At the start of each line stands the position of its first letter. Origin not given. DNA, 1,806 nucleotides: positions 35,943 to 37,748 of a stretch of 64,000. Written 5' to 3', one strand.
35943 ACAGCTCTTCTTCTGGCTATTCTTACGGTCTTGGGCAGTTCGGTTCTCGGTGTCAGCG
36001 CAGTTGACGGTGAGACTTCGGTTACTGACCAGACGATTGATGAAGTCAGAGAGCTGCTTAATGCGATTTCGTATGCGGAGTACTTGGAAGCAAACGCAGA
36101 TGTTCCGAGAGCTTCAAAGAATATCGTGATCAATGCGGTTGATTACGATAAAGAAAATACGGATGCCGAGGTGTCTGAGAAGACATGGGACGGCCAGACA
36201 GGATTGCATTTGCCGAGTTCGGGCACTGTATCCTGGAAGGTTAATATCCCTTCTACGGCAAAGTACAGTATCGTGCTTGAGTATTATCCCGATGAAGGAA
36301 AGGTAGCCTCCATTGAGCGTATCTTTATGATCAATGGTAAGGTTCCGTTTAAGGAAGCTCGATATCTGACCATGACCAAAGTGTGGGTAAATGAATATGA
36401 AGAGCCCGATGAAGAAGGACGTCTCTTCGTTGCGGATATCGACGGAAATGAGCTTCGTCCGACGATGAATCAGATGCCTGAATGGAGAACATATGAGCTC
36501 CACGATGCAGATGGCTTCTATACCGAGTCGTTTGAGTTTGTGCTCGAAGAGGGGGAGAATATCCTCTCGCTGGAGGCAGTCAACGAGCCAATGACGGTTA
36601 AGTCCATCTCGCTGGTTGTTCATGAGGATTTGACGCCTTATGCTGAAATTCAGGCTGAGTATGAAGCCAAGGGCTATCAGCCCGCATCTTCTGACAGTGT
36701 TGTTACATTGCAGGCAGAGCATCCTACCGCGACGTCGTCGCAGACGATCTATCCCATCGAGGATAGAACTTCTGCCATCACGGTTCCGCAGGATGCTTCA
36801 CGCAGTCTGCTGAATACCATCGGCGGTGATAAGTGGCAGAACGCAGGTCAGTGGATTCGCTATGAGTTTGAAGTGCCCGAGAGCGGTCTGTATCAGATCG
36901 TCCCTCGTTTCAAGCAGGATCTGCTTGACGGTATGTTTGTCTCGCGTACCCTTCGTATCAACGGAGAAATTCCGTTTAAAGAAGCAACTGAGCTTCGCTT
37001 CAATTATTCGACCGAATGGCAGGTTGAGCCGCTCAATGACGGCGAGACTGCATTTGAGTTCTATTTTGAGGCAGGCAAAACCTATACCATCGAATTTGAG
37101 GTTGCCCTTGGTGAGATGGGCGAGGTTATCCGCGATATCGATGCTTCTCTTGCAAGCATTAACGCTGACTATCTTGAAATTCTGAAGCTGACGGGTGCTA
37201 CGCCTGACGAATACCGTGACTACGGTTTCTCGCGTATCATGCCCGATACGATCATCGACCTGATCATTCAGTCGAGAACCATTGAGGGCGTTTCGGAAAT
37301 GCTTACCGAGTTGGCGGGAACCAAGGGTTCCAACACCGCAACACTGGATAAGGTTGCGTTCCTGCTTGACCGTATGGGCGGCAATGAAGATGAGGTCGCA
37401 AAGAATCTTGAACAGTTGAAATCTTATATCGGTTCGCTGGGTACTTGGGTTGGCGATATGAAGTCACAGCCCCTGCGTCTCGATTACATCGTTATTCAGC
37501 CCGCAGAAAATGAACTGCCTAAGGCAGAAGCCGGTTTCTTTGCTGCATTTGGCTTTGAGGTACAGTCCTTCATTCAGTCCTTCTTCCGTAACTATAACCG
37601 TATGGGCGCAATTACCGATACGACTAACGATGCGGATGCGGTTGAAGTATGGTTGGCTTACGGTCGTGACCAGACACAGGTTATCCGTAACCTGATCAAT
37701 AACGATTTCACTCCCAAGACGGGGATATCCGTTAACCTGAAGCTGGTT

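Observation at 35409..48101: Seven-gene surface/ABC cassette with two permease pairs, one giant binding protein, an NHL-TPR-Yip1 membrane protein and a 1019-aa unknown exoprotein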

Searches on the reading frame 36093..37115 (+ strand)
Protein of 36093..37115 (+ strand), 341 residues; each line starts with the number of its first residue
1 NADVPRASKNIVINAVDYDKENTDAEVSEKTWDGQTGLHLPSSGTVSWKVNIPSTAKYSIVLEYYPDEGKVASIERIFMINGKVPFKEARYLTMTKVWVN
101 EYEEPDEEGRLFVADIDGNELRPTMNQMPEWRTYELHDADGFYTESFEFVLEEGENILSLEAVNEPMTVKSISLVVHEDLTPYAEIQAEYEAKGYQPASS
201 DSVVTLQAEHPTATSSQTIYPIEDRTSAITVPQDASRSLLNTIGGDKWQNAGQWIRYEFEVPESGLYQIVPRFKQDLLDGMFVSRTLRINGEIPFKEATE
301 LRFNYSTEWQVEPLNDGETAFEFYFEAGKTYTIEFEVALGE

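Call 61: search_solved_structures(query=A3, max_evalue=10, show_alignments=2)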
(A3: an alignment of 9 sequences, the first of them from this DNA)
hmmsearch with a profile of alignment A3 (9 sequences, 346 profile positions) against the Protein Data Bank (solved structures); distinct sequences matched with E-value up to 10: 2.
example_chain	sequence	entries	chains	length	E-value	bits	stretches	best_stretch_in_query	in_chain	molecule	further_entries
5x7g_A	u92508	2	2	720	0.00022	23.7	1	247-341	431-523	Cycloisomaltooligosaccharide glucanotransferase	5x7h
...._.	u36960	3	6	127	0.35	13.2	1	16-85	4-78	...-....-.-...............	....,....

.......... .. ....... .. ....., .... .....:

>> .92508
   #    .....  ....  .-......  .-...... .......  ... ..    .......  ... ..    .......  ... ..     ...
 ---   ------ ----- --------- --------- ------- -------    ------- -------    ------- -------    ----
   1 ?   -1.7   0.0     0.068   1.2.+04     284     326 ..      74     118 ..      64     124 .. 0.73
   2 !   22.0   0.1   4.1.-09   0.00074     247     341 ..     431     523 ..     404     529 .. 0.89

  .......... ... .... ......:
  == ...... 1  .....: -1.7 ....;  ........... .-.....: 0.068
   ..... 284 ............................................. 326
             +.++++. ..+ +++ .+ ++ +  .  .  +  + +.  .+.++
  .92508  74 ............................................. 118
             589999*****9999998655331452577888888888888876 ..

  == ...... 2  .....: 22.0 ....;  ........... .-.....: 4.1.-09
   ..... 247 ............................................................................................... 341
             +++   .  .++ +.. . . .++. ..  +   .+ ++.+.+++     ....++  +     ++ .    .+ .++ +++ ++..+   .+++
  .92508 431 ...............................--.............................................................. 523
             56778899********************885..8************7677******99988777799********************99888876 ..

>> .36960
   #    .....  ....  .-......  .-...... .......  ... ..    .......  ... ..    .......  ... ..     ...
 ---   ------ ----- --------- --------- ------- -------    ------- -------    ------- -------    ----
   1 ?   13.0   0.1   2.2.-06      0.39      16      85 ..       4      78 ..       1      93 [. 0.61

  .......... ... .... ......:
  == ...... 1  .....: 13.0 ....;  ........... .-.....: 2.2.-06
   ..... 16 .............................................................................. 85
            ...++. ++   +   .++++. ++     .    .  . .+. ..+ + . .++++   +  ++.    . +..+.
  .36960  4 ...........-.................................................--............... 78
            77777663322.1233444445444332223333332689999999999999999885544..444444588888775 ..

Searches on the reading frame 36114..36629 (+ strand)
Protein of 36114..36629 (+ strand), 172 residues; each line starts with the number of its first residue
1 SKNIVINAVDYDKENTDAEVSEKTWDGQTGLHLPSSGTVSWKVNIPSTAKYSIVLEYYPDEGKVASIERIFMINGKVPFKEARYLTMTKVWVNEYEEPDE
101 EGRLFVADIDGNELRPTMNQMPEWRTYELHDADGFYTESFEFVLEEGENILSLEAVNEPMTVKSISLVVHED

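Call 58: search_protein_families(library=pfam, proteins=[window:36114-36629:+], max_evalue=10)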
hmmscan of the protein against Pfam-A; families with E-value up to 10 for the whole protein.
seq(172 aa): 1 family
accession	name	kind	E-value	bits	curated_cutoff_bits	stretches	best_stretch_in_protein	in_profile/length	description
PF21199.3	LAMININ_IV_B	-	0.11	12.4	27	1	19-60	24-66/210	Laminin IV type B domain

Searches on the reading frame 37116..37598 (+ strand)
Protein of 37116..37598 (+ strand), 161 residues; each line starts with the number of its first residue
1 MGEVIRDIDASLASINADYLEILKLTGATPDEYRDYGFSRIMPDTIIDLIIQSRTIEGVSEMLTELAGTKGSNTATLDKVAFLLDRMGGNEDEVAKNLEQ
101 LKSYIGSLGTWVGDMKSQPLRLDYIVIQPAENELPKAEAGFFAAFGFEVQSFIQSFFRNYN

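Call 58: search_protein_families(library=pfam, proteins=[window:37116-37598:+], max_evalue=10)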
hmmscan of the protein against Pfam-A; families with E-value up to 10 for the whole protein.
seq(161 aa): 2 families
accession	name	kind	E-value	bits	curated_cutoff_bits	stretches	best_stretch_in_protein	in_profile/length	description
PF22297.1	PccH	-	0.048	14.2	24.4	1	71-112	69-108/133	PccH Cytochrome c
PF04675.19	DNA_ligase_A_N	-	0.18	12.4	24.6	1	54-91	109-148/174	DNA ligase N terminus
